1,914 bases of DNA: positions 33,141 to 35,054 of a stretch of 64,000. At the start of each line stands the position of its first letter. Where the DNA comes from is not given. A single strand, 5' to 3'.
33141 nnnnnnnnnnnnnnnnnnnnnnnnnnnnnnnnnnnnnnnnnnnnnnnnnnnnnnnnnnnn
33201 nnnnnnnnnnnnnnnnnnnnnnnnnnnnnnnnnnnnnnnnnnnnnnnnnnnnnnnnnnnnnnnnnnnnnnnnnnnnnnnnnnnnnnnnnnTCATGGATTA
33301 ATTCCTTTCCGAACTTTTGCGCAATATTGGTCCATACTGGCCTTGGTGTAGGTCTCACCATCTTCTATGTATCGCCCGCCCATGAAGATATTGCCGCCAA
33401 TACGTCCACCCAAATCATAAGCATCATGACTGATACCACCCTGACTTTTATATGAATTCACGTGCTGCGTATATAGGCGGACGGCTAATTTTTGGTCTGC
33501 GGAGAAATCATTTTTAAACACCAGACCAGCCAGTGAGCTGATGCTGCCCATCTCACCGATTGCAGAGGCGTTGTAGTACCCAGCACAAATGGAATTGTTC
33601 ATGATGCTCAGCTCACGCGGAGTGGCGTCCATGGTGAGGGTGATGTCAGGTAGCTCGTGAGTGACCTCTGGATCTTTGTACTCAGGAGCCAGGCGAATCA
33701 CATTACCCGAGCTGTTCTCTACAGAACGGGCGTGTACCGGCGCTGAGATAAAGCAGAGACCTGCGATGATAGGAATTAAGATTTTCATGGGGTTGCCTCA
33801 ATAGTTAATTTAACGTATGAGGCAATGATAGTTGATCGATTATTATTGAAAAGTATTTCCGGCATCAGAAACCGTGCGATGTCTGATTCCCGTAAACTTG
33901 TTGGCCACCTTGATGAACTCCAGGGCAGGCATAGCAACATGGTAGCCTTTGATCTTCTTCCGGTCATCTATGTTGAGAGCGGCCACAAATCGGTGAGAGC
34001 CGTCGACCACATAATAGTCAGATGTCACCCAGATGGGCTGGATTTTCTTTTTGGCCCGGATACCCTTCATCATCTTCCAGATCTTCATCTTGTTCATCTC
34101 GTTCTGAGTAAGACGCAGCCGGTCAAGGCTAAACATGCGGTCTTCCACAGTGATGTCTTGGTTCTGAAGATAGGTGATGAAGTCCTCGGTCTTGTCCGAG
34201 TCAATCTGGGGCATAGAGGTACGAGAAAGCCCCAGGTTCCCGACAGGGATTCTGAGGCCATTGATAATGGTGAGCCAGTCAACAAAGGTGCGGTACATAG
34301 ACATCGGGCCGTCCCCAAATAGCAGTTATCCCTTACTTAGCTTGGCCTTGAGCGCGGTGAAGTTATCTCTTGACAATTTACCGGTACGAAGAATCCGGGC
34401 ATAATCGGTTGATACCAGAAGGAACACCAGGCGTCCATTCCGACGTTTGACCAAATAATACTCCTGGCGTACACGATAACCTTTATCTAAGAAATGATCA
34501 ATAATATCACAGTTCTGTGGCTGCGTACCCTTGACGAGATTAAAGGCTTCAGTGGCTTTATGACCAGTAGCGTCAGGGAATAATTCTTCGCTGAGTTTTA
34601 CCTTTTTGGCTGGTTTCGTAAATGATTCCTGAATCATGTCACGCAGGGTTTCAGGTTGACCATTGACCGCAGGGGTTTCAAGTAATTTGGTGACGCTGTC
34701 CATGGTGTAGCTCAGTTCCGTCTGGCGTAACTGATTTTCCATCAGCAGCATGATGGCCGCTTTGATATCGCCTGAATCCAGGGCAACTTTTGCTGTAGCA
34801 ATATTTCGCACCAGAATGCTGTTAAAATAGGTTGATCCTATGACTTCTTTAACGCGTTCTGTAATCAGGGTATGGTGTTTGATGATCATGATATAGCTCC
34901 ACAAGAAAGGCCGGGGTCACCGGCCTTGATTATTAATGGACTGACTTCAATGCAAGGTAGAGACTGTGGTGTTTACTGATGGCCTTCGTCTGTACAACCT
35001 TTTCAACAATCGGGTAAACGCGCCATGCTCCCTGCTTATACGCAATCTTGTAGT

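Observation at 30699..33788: Envelope-targeted accessory cluster: SPFH/band-7 lipoprotein with overlapping 2-TM partner plus three secreted or membrane-anchored small proteins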

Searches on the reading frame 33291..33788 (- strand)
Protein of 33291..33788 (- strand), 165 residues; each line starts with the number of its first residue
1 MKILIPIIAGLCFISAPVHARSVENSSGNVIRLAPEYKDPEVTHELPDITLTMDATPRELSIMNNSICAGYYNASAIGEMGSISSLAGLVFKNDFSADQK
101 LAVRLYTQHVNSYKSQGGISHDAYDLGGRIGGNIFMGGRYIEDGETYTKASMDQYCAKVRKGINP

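Call 4: search_protein_families(library=pfam, proteins=[window:33291-33788:-], max_evalue=0.1)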
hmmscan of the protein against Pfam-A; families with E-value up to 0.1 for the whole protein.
window:33291-33788:- (165 aa): 0 families

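Call 7: search_protein_families(library=phrogs, proteins=[window:33291-33788:-], max_evalue=0.01)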
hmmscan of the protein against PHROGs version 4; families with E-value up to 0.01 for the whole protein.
window:33291-33788:- (165 aa): 3 families
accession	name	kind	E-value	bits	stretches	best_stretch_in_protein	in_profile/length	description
phrog_33161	-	unknown function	9.3e-118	391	1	1-165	1-165/165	-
phrog_22078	-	unknown function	2e-26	93.7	1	63-161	24-122/126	-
phrog_4260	-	unknown function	0.00042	20.9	1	64-161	31-129/229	-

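Call 8: search_protein_families(library=ncbifam, proteins=[window:33291-33788:-], max_evalue=0.1)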
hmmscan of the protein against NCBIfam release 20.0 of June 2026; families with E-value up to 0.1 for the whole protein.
window:33291-33788:- (165 aa): 0 families

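Call 31: search_solved_structures(query=window:33291-33788:-, max_evalue=10, show_alignments=2)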
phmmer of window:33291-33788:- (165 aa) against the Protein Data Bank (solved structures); distinct sequences matched with E-value up to 10: 3.
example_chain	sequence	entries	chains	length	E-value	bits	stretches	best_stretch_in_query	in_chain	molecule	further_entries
6tjv_Q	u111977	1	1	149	0.13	15.3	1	42-121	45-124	Tll0220 protein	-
2mxa_A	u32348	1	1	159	0.15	15.1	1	42-121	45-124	NDH-1 complex sensory subunit CupS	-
3w9a_A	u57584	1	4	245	0.75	12.8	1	29-66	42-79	Putative uncharacterized protein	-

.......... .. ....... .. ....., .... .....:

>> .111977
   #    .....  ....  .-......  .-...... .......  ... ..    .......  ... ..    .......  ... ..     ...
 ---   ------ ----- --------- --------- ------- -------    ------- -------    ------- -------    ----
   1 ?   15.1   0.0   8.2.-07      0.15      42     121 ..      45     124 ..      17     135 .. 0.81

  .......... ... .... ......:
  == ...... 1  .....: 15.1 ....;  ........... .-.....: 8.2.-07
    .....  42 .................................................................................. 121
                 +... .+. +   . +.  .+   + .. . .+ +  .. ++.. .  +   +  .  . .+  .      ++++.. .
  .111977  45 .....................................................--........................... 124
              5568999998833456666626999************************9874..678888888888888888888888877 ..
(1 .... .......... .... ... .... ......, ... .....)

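Call 66: search_protein_families(library=pfam, proteins=[window:33291-33788:-], max_evalue=10)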
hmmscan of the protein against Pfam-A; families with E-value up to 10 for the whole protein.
window:33291-33788:- (165 aa): 0 families

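Call 67: search_protein_families(library=padloc, proteins=[window:33291-33788:-], max_evalue=0.1)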
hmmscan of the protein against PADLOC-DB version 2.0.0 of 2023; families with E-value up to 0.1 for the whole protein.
window:33291-33788:- (165 aa): 0 families

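Call 91: find_homologous_proteins(query=A2, max_evalue=0.001)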
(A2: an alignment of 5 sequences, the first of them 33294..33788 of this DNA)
Query A2 (5 sequences) (165 aa, profile of the alignment): 35 proteins with E <= 0.001 among 8000 candidates.
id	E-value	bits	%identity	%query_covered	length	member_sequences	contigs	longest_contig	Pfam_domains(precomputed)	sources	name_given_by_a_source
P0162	1.7e-136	471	31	45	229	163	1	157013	-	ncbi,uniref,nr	ncbi:hypothetical protein HYP66_gp109 [Salmonella phage S118]|uniref:I-spanin n=1 Tax=Salmonella pha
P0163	3.2e-132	457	27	59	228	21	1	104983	-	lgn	-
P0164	4.1e-125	434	29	45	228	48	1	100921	-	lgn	-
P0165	1.1e-124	432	26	60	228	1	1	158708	-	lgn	-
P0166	1.4e-124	432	30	45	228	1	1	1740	-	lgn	-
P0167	1.8e-124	432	29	45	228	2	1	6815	-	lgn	-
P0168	9.7e-124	429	26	60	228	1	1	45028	-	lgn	-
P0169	2.0e-123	428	26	60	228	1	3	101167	-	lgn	-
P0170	2.5e-123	428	31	45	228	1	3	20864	-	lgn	-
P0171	5.3e-123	427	25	60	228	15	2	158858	-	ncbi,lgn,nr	ncbi:hypothetical protein NJHLHPIG_00120 [Klebsiella phage vB_KqM-Bilbo]|nr:hypothetical protein NJH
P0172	1.0e-122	426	25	60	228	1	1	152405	-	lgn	-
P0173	1.4e-122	426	26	60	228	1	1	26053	-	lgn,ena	-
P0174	2.1e-122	425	26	60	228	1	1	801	-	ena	-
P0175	2.7e-122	425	26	60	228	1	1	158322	-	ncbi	-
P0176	3.2e-122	424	26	60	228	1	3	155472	-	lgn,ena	-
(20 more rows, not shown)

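Call 97: predict_structure(alignment_id=A6)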
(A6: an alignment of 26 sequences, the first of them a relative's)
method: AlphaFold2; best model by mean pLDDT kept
length: 165 residues; sequences in the alignment: 26
mean_pLDDT: 62.8   pTM: 0.51
mean pLDDT of the five models: 62.8, 62.1, 59.6, 58.4, 57.4
residues with pLDDT >= 90: 0; 70-90: 64; 50-70: 55; < 50: 46
segments of 3 or more residues with pLDDT < 50: 1-22, 34-51, 162-165
pLDDT, mean of each block of 10 residues (from residue 1): 44 43 54 46 45 66 80 76 56 57 61 61 83 82 83 79 41
secondary structure, 60 per line:
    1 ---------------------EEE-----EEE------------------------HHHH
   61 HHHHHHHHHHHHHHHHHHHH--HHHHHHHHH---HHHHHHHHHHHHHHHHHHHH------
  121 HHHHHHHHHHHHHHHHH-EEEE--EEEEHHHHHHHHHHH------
elements in order: E22-24 E30-32 H57-80 H83-91 H95-114 H121-137 E139-142 E145-148 H149-159

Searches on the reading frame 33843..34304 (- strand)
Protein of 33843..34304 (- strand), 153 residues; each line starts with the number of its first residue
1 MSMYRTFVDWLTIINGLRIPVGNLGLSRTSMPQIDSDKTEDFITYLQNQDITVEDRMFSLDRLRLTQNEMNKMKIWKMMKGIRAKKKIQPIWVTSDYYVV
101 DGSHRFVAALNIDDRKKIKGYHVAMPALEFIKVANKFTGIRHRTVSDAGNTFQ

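Call 4: search_protein_families(library=pfam, proteins=[window:33843-34304:-], max_evalue=0.1)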
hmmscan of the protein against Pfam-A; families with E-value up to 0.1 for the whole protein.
window:33843-34304:- (153 aa): 0 families

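Call 7: search_protein_families(library=phrogs, proteins=[window:33843-34304:-], max_evalue=0.01)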
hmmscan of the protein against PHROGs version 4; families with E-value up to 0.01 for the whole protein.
window:33843-34304:- (153 aa): 3 families
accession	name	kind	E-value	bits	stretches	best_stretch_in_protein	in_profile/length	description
phrog_2859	-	unknown function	5.1e-39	134.8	1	2-153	315-472/740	-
phrog_1033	-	DNA, RNA and nucleotide metabolism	0.0051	17.6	1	67-115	48-102/334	ParB-like partition protein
phrog_26754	-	DNA, RNA and nucleotide metabolism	0.0063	17.6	1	60-113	78-131/207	ParB-like partition nuclease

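Call 8: search_protein_families(library=ncbifam, proteins=[window:33843-34304:-], max_evalue=0.1)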
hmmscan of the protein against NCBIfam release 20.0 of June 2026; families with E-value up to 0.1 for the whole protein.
window:33843-34304:- (153 aa): 0 families

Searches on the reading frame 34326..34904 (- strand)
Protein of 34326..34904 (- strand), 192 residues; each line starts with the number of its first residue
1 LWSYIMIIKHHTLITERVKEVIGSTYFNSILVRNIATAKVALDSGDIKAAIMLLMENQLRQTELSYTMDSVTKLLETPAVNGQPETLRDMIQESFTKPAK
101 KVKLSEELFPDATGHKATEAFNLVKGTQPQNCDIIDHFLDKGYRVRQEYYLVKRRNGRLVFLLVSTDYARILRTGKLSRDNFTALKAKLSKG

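Call 4: search_protein_families(library=pfam, proteins=[window:34326-34904:-], max_evalue=0.1)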
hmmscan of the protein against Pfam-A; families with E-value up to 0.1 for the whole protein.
window:34326-34904:- (192 aa): 0 families

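Call 7: search_protein_families(library=phrogs, proteins=[window:34326-34904:-], max_evalue=0.01)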
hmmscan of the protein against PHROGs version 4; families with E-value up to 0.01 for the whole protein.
window:34326-34904:- (192 aa): 2 families
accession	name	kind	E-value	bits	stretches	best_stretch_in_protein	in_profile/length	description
phrog_4458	-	unknown function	5.9e-08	33.7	1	11-94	8-91/94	-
phrog_5022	-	unknown function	2.8e-07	31.7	1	104-164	4-66/112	-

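Call 8: search_protein_families(library=ncbifam, proteins=[window:34326-34904:-], max_evalue=0.1)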
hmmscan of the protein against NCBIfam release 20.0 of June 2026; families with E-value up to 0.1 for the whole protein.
window:34326-34904:- (192 aa): 0 families

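Call 110: search_protein_families(library=pfam, proteins=[window:34326-34904:-], max_evalue=0.01)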
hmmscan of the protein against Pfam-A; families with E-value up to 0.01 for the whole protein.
window:34326-34904:- (192 aa): 0 families
